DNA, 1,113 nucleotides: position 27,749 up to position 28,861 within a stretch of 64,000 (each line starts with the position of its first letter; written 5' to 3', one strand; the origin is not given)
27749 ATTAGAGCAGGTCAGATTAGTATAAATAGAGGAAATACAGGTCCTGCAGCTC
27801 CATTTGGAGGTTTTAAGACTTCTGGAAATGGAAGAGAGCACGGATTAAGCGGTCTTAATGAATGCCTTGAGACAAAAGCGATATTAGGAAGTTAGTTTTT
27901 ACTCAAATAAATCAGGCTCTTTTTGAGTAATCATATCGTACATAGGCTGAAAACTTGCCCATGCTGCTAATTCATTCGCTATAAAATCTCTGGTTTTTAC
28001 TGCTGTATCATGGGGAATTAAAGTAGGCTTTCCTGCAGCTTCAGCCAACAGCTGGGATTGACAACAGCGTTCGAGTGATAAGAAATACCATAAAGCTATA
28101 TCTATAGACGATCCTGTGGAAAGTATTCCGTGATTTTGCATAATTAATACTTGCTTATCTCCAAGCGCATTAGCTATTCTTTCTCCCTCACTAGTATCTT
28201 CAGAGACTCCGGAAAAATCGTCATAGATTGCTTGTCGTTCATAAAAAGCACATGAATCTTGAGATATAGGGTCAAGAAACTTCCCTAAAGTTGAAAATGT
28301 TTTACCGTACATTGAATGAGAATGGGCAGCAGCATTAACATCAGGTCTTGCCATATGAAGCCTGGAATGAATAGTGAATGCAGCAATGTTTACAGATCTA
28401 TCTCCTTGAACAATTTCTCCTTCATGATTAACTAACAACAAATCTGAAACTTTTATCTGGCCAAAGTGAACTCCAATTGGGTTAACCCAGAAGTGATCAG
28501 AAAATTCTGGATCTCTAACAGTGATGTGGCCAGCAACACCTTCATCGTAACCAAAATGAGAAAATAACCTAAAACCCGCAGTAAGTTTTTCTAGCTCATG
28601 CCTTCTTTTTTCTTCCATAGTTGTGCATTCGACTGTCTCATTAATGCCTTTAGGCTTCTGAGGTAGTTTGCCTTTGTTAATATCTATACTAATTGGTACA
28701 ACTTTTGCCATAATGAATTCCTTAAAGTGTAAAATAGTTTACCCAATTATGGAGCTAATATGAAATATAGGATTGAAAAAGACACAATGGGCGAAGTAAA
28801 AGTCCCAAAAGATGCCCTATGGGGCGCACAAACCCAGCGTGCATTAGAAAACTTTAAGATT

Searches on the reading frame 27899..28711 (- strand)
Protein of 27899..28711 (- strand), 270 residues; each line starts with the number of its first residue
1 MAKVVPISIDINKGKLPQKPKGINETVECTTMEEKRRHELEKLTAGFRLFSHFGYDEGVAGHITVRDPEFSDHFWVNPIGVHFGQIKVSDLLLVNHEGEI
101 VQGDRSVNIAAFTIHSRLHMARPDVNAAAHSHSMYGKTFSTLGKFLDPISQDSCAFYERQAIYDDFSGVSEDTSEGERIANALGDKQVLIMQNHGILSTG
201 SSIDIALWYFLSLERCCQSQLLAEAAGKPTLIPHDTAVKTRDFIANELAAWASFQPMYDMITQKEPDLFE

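Call 7: search_protein_families(library=pfam, proteins=[window:27899-28711:-], max_evalue=0.00001)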
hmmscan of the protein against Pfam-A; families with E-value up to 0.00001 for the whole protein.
window:27899-28711:- (270 aa): 1 family
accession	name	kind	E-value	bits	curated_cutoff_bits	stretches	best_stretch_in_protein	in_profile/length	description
PF00596.27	Aldolase_II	-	3.3e-45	154.7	22.2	1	42-221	2-183/183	Class II Aldolase and Adducin N-terminal domain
